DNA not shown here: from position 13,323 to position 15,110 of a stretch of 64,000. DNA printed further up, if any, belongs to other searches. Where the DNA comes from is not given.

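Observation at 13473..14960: Intact but motif-less ValRS homologue in the valS slot, overlapping folC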

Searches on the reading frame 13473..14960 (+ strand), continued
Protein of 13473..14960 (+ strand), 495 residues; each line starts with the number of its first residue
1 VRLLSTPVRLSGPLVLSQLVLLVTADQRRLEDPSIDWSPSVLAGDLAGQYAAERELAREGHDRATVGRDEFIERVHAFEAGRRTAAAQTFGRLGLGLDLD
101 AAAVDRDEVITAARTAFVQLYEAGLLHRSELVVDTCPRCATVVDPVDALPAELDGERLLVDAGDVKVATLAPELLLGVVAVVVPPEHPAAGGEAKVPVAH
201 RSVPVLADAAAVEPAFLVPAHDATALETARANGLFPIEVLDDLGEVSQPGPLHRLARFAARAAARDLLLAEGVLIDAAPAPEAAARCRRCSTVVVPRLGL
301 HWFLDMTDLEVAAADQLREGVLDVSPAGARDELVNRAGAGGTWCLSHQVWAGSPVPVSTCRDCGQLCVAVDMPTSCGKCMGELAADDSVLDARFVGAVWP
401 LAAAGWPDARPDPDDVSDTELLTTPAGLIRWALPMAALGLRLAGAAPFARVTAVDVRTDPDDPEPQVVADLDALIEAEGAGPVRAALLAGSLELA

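Call 25: list_cluster_members(proteins=[P0196, P0243, P0225, P0219, P0177, P0238, P0162, P0229, P0191, P0211])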
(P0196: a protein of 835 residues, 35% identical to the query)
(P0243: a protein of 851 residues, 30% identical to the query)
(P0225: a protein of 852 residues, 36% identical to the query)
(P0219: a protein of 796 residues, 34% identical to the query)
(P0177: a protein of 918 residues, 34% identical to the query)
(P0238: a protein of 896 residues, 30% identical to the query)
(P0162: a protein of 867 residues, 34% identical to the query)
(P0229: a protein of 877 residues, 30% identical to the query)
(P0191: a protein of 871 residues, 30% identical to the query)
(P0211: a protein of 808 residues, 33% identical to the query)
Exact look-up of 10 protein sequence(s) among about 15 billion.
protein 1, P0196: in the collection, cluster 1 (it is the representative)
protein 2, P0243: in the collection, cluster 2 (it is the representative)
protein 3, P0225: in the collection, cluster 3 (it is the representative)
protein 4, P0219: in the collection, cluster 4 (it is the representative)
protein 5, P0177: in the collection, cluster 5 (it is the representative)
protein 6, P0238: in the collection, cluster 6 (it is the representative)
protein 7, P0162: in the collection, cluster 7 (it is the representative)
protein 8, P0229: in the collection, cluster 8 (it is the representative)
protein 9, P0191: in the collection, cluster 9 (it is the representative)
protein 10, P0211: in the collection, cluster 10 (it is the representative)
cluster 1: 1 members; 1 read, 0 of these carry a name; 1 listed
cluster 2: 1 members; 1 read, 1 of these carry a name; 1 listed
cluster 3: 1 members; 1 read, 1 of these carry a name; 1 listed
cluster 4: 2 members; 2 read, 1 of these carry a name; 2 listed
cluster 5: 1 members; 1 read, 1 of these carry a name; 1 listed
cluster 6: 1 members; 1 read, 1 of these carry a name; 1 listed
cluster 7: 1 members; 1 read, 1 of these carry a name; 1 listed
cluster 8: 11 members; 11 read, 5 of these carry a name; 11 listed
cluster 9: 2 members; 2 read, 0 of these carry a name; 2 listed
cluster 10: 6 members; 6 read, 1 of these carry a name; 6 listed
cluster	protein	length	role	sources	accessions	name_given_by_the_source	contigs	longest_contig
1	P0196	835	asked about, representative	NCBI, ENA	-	-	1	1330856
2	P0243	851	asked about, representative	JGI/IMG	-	valyl-tRNA synthetase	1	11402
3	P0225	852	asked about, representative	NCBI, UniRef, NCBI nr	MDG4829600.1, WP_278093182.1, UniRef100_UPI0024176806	class I tRNA ligase family protein [Solwaraspora sp. WMMD1047] | class I tRNA ligase family protein n=1 Tax=Solwaraspora sp. WMMD1047 TaxID=3016102 ...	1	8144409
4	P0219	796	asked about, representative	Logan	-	-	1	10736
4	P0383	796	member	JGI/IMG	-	valyl-tRNA synthetase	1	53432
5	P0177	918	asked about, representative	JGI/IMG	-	valyl-tRNA synthetase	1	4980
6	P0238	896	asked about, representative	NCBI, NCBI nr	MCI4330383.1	MAG: valine--tRNA ligase [Thermoplasmata archaeon] | valine--tRNA ligase [Thermoplasmata archaeon]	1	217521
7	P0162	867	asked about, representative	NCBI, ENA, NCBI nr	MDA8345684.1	MAG: valine--tRNA ligase [Thermaerobacter sp.] | valine--tRNA ligase [Thermaerobacter sp.]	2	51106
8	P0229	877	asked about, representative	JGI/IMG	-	valyl-tRNA synthetase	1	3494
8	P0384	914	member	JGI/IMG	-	valyl-tRNA synthetase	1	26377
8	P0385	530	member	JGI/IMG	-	valyl-tRNA synthetase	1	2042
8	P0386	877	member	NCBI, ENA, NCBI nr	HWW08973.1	MAG TPA: valine--tRNA ligase [Candidatus Acidoferrales bacterium] | valine--tRNA ligase [Candidatus Acidoferrales bacterium]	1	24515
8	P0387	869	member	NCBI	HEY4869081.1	MAG TPA: valine--tRNA ligase, partial [Candidatus Dormibacteraeota bacterium]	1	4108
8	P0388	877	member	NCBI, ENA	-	-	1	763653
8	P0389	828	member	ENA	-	-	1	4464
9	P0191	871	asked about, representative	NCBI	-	-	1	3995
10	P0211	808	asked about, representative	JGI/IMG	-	valyl-tRNA synthetase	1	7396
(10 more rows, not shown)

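Call 26: search_protein_families(library=ncbifam, proteins=[P0196, P0243, P0219, P0225, P0177], max_evalue=1e-30)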
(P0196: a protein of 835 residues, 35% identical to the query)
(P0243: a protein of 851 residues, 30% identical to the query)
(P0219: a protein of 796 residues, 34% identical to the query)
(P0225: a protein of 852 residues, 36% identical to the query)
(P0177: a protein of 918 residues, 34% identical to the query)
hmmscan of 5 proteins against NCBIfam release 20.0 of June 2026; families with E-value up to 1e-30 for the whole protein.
P0196 (835 aa): 9 families
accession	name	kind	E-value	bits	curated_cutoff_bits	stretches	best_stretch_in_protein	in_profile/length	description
NF004349.1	PRK05729.1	equivalog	2.5e-246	820.1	704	1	3-646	88-704/860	valine--tRNA ligase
NF011492.0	PRK14900.1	equivalog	6.5e-233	775.8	1783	1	7-642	105-730/1044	valine--tRNA ligase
TIGR00422.1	valS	equivalog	3.8e-220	733.2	612.1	1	3-645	91-719/863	valine--tRNA ligase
NF009687.0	PRK13208.1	equivalog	7.3e-129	431.2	738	1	14-640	104-718/801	valine--tRNA ligase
TIGR00392.1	ileS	equivalog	7.3e-77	259.3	621.4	1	356-626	526-793/861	isoleucine--tRNA ligase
NF000540.1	alt_ValS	exception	4.1e-75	253.3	900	1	13-622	119-743/827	valine--tRNA ligase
TIGR00395.1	leuS_arch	equivalog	9.4e-37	126.5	648.5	0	440-625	618-779/938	leucine--tRNA ligase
NF008957.0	PRK12300.1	subfamily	1.2e-36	126.1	677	0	440-639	624-792/946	leucine--tRNA ligase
NF000258.1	MupB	exception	2.1e-33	115.2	1900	0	171-622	297-763/1033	mupirocin-resistant isoleucine--tRNA ligase MupB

P0243 (851 aa): 10 families
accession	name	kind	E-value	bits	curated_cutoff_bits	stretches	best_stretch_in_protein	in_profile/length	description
NF004349.1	PRK05729.1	equivalog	1.2e-189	632.5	704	1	3-839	2-856/860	valine--tRNA ligase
TIGR00422.1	valS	equivalog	1.3e-182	609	612.1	1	2-729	2-745/863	valine--tRNA ligase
NF011492.0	PRK14900.1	equivalog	2.9e-163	545.2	1783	1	4-836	12-883/1044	valine--tRNA ligase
NF009687.0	PRK13208.1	equivalog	9.4e-120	401.1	738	1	2-727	7-747/801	valine--tRNA ligase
TIGR00392.1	ileS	equivalog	1.6e-70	238.4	621.4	1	428-723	525-834/861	isoleucine--tRNA ligase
NF000540.1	alt_ValS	exception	1.7e-70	238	900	1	312-728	346-787/827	valine--tRNA ligase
NF008957.0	PRK12300.1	subfamily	1.2e-41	142.7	677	0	469-726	579-821/946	leucine--tRNA ligase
TIGR00395.1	leuS_arch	equivalog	3.8e-37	127.8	648.5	0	469-728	573-823/938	leucine--tRNA ligase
TIGR00396.1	leuS_bact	equivalog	3.2e-35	121.5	548.4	0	5-198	1-178/843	leucine--tRNA ligase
NF040702.1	ileS_w_GNAT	exception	1.4e-31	109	1999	0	11-192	23-212/1100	isoleucine--tRNA ligase, N-acetyltransferase domain-containing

P0219 (796 aa): 10 families
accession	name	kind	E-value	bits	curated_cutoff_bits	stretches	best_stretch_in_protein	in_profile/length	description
NF004349.1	PRK05729.1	equivalog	2.1e-197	658.1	704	1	5-742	2-733/860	valine--tRNA ligase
TIGR00422.1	valS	equivalog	4.6e-186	620.4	612.1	1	5-738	3-745/863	valine--tRNA ligase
NF011492.0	PRK14900.1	equivalog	6.3e-165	550.7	1783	1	5-744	11-763/1044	valine--tRNA ligase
NF009687.0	PRK13208.1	equivalog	1.6e-119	400.3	738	1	5-736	8-747/801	valine--tRNA ligase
TIGR00392.1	ileS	equivalog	9.6e-75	252.3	621.4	1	435-737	526-836/861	isoleucine--tRNA ligase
NF000540.1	alt_ValS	exception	2.4e-67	227.6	900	1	131-732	147-785/827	valine--tRNA ligase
NF008957.0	PRK12300.1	subfamily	7.5e-43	146.6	677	0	472-736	576-822/946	leucine--tRNA ligase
TIGR00396.1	leuS_bact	equivalog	1.9e-38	132.1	548.4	0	521-733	604-799/843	leucine--tRNA ligase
TIGR00395.1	leuS_arch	equivalog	7.7e-36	123.5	648.5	0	469-731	567-814/938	leucine--tRNA ligase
NF040702.1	ileS_w_GNAT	exception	2.3e-33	114.9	1999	0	437-727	698-991/1100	isoleucine--tRNA ligase, N-acetyltransferase domain-containing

P0225 (852 aa): 11 families
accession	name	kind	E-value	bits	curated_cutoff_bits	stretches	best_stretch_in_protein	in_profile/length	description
NF004349.1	PRK05729.1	equivalog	1.2e-185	619.3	704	1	14-846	5-858/860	valine--tRNA ligase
TIGR00422.1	valS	equivalog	1.1e-167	559.7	612.1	1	14-738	6-749/863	valine--tRNA ligase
NF011492.0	PRK14900.1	equivalog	5.6e-162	541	1783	1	15-838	15-880/1044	valine--tRNA ligase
NF009687.0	PRK13208.1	equivalog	7e-111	371.8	738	1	13-734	10-749/801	valine--tRNA ligase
TIGR00392.1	ileS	equivalog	1.4e-70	238.5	621.4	1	443-732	527-835/861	isoleucine--tRNA ligase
NF000540.1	alt_ValS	exception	2.5e-67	227.5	900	1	18-732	9-786/827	valine--tRNA ligase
NF008957.0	PRK12300.1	subfamily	2.9e-53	181.1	677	0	512-729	612-819/946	leucine--tRNA ligase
TIGR00395.1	leuS_arch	equivalog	8.3e-46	156.4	648.5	0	475-727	568-814/938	leucine--tRNA ligase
NF040702.1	ileS_w_GNAT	exception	2.3e-37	128.1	1999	0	13-195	17-207/1100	isoleucine--tRNA ligase, N-acetyltransferase domain-containing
TIGR00396.1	leuS_bact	equivalog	5.9e-36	123.9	548.4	0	17-196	5-168/843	leucine--tRNA ligase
NF000258.1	MupB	exception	7e-33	113.5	1900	0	436-684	498-759/1033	mupirocin-resistant isoleucine--tRNA ligase MupB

P0177 (918 aa): 12 families
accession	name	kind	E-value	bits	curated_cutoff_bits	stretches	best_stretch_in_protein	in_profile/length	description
NF004349.1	PRK05729.1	equivalog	0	1044.9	704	1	20-914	2-857/860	valine--tRNA ligase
NF011492.0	PRK14900.1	equivalog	4.1e-298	991.7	1783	1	12-915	3-888/1044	valine--tRNA ligase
TIGR00422.1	valS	equivalog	1.7e-276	919.6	612.1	1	19-900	2-859/863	valine--tRNA ligase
NF009687.0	PRK13208.1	equivalog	8.5e-157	523.6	738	1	16-818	4-785/801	valine--tRNA ligase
TIGR00392.1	ileS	equivalog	1.9e-97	327.5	621.4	1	282-781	312-836/861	isoleucine--tRNA ligase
NF000540.1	alt_ValS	exception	1.1e-87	294.9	900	1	28-786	10-792/827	valine--tRNA ligase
NF000258.1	MupB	exception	2.2e-49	168.2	1900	0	461-777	499-805/1033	mupirocin-resistant isoleucine--tRNA ligase MupB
NF008957.0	PRK12300.1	subfamily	2.8e-43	148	677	0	26-261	8-240/946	leucine--tRNA ligase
NF000257.1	MupA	exception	2.2e-42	144.9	1900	0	464-786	495-809/1024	mupirocin-resistant isoleucine--tRNA ligase MupA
TIGR00395.1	leuS_arch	equivalog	1.7e-41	142.2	648.5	0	551-777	618-816/938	leucine--tRNA ligase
NF040702.1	ileS_w_GNAT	exception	1.7e-39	135.2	1999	0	271-441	482-653/1100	isoleucine--tRNA ligase, N-acetyltransferase domain-containing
TIGR00396.1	leuS_bact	equivalog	3.3e-35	121.5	548.4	0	26-219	5-175/843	leucine--tRNA ligase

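Call 39: predict_structure(alignment_id=A2)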
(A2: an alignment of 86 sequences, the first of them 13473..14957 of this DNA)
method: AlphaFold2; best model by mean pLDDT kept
length: 495 residues; sequences in the alignment: 86
mean_pLDDT: 94.7   pTM: 0.91
mean pLDDT of the five models: 94.7, 94.4, 94.3, 91.4, 91.4
residues with pLDDT >= 90: 440; 70-90: 55; 50-70: 0; < 50: 0
segments of 3 or more residues with pLDDT < 50: none
pLDDT, mean of each block of 10 residues (from residue 1): 96 91 97 96 91 92 91 95 95 94 95 98 97 92 88 97 97 98 98 97 97 97 97 97 94 97 98 98 93 95 96 97 96 93 89 95 96 93 94 96 96 96 94 97 97 91 79 94 96 88
secondary structure, 60 per line:
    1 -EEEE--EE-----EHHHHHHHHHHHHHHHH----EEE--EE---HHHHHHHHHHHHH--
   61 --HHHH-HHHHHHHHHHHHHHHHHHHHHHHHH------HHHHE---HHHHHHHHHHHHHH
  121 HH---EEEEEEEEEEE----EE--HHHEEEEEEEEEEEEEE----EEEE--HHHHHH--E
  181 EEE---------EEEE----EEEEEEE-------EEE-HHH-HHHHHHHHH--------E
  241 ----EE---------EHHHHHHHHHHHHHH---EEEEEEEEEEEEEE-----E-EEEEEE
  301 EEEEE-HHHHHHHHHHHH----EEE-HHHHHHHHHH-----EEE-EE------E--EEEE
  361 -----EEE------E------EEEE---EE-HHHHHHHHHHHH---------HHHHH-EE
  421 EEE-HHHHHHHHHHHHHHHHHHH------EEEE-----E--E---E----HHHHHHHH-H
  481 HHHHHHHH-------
elements in order: E2-5 H16-31 E36-38 H46-58 H63-66 H68-92 H99-102 H107-122 E126-136 E148-161 E166-169 H172-177 E180-183 E193-196 E201-207 E215-217 H223-231 H257-270 E274-287 E295-305 H307-318 E323-325 H327-336 E342-344 E357-360 E366-368 E382-385 H392-403 H413-417 E419-423 H425-443 E450-453 H471-478 H480-488

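Call 41: fold_search(model_id=the predicted structure, library=pdb)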
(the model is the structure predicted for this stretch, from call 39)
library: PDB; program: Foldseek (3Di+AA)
matches with E <= 10: 551; with E <= 0.001: 203
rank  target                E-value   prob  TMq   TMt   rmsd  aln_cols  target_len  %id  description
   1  1gax_A                3.2e-37  1.00  0.83  0.50   4.1       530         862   27  CRYSTAL STRUCTURE OF THERMUS THERMOPHILUS VALYL-TRNA SYNTHETASE COMPLEXED WITH TRNA(VAL) AND VALYL-ADENYLATE ANALOGUE (released 2000-12-06)
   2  8c8v                  5.4e-30  1.00  0.80  0.41   4.5       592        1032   15  Priestia megaterium mupirocin-resistant isoleucyl-tRNA synthetase 2 with a fully-resolved C-terminal tRNA-binding domain (released 2023-08-16)
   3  8c9f                  8.2e-30  1.00  0.82  0.46   4.4       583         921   14  Priestia megaterium inactive HIGH motif mutant of type1 isoleucyl-tRNA synthetase complexed with an isoleucyl-adenylate  (released 2023-08-16)
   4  8c9d                  2.3e-29  1.00  0.80  0.41   4.7       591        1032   16  Priestia megaterium W130Q mutant of type 2 isoleucyl-tRNA synthetase complexed with an isoleucyl-adenylate analogue (released 2023-08-16)
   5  8c8w                  3.1e-29  1.00  0.78  0.40   6.1       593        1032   16  Priestia megaterium mupirocin hyper-resistant HIGH motif mutant of type 2 isoleucyl-tRNA synthetase complexed with an is (released 2023-08-16)
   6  8c9e                  6.0e-29  1.00  0.80  0.45   4.8       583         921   15  Priestia megaterium mupirocin-sensitive isoleucyl-tRNA synthetase 1 complexed with an isoleucyl-adenylate analogue (released 2023-08-16)
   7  8c8u                  3.7e-28  1.00  0.67  0.36   7.7       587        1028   16  Priestia megaterium mupirocin-resistant isoleucyl-tRNA synthetase 2 complexed with mupirocin (released 2023-08-23)
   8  8wnd_A                3.9e-28  1.00  0.82  0.41   4.5       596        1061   14  Crystal structure of Saccharomyces cerevisiae isoleucyl-tRNA synthetase in complex with tRNA(Ile) and isoleucine (released 2024-10-09)
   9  1ile                  9.9e-28  1.00  0.75  0.47   6.5       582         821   18  ISOLEUCYL-TRNA SYNTHETASE (released 1999-04-13)
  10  6ldk                  4.8e-27  1.00  0.82  0.52   4.4       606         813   14  Isoleucyl-tRNA synthetase from Candida albicans complexed with a isoleucyl-adenylate (released 2020-11-04)
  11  8wnj                  8.1e-27  1.00  0.81  0.46   4.6       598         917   14  Crystal structure of H. pylori isoleucyl-tRNA synthetase (HpIleRS) in complex with Ile-AMP (released 2024-02-14)
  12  1qu2_A                1.1e-26  1.00  0.67  0.40   7.1       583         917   15  INSIGHTS INTO EDITING FROM AN ILE-TRNA SYNTHETASE STRUCTURE WITH TRNA(ILE) AND MUPIROCIN (released 1999-08-31)
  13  7d5c                  1.3e-26  1.00  0.73  0.42   6.1       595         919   15  IleRS in complex with a tRNA site inhibitor (released 2021-02-24)
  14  8wng                  3.1e-26  1.00  0.82  0.46   4.5       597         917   15  Crystal structure of H. pylori isoleucyl-tRNA synthetase (HpIleRS) in complex with Ile (released 2024-02-14)
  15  8z1p_A                4.4e-26  1.00  0.79  0.39   6.0       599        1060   14  Crystal structure of Saccharomyces cerevisiae isoleucyl-tRNA synthetase in complex with a mimic tRNA(Met) and isoleuci (released 2024-12-18)
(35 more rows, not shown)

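Call 43: list_cluster_members(proteins=[P0165, P0166, P0169, P0173, P0175, P0182, P0184, P0214, P0217, P0234])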
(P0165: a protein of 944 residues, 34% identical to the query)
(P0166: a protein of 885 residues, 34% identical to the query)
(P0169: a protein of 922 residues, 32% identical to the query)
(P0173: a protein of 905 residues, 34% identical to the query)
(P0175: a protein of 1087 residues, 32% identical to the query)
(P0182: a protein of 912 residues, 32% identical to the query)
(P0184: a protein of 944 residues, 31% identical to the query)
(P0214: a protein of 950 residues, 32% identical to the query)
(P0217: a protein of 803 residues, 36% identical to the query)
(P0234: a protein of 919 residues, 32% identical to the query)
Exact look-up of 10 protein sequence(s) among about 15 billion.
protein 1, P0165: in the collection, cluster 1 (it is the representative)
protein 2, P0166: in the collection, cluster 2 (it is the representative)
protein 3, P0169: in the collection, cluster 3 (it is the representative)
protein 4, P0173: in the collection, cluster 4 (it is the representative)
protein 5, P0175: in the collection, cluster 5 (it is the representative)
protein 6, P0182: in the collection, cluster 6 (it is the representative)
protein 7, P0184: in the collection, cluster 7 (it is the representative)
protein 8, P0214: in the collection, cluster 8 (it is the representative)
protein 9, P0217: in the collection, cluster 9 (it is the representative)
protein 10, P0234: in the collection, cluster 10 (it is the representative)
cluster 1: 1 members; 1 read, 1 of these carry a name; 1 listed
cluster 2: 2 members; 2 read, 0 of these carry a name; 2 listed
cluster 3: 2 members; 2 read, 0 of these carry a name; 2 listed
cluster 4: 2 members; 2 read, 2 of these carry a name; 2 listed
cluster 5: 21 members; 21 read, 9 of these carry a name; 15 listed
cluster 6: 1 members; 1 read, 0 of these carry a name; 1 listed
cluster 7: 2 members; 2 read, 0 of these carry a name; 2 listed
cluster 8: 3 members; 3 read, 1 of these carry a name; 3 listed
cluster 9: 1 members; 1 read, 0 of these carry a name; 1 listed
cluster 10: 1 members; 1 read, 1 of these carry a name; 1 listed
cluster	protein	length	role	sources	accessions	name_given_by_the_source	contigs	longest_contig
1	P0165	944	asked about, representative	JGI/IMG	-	valyl-tRNA synthetase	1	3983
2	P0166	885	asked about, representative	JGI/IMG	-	-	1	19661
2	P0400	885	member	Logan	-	-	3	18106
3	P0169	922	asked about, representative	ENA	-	-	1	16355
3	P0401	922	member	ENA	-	-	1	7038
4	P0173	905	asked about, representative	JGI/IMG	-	valyl-tRNA synthetase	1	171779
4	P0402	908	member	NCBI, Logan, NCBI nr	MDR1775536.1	MAG: valine--tRNA ligase [Actinomycetes bacterium] | valine--tRNA ligase [Actinomycetes bacterium]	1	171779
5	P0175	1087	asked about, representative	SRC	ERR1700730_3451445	-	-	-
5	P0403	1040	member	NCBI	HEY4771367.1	MAG TPA: valine--tRNA ligase, partial [Myxococcales bacterium]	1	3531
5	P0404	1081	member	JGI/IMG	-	valyl-tRNA synthetase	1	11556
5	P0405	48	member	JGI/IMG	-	hypothetical protein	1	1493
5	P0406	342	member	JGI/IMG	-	valyl-tRNA synthetase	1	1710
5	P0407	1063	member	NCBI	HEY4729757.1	MAG TPA: valine--tRNA ligase, partial [Myxococcales bacterium]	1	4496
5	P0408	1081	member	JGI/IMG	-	valyl-tRNA synthetase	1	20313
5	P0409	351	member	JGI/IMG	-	valyl-tRNA synthetase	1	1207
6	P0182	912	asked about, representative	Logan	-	-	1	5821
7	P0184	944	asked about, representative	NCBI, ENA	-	-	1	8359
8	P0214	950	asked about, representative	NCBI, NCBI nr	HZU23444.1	MAG TPA: valine--tRNA ligase [Terriglobales bacterium] | valine--tRNA ligase [Terriglobales bacterium]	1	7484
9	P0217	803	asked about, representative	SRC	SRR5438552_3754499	-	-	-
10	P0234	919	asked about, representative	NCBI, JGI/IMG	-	valyl-tRNA synthetase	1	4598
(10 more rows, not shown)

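Call 46: find_related_loci(query=A2, collection=metagenome_contigs, flank=10000)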
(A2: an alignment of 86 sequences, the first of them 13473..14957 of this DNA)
Query A2 (495 aa) in metagenome_contigs; peptide patterns used: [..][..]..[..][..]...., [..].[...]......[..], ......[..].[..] (x = any residue, [..] = any of these).
384 stretches matched a pattern; 25 encode a relative of the query (tblastn E <= 1e-3); 25 distinct loci.
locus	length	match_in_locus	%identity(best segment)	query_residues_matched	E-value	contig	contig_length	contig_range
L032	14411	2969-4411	74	1-492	0e+0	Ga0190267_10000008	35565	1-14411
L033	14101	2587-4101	64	2-494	6e-174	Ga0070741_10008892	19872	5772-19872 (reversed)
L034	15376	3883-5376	56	1-494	2e-151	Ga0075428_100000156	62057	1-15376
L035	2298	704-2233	54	2-494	4e-155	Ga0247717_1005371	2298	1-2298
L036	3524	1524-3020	52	1-493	1e-144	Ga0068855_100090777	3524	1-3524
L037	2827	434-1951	55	2-494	5e-145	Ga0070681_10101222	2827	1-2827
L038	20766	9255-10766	50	1-494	2e-134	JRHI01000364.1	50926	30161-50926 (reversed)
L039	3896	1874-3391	55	2-494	4e-136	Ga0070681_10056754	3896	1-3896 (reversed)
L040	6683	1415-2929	53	2-494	7e-129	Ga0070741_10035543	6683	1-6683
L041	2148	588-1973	51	1-451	2e-130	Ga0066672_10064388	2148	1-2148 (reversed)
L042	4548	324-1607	56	76-494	1e-121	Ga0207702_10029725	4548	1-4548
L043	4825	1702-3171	49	1-480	1e-118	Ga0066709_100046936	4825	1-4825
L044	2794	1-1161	51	65-451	2e-115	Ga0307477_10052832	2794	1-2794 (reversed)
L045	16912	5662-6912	52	42-451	6e-110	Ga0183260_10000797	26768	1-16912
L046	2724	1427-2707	50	1-417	1e-112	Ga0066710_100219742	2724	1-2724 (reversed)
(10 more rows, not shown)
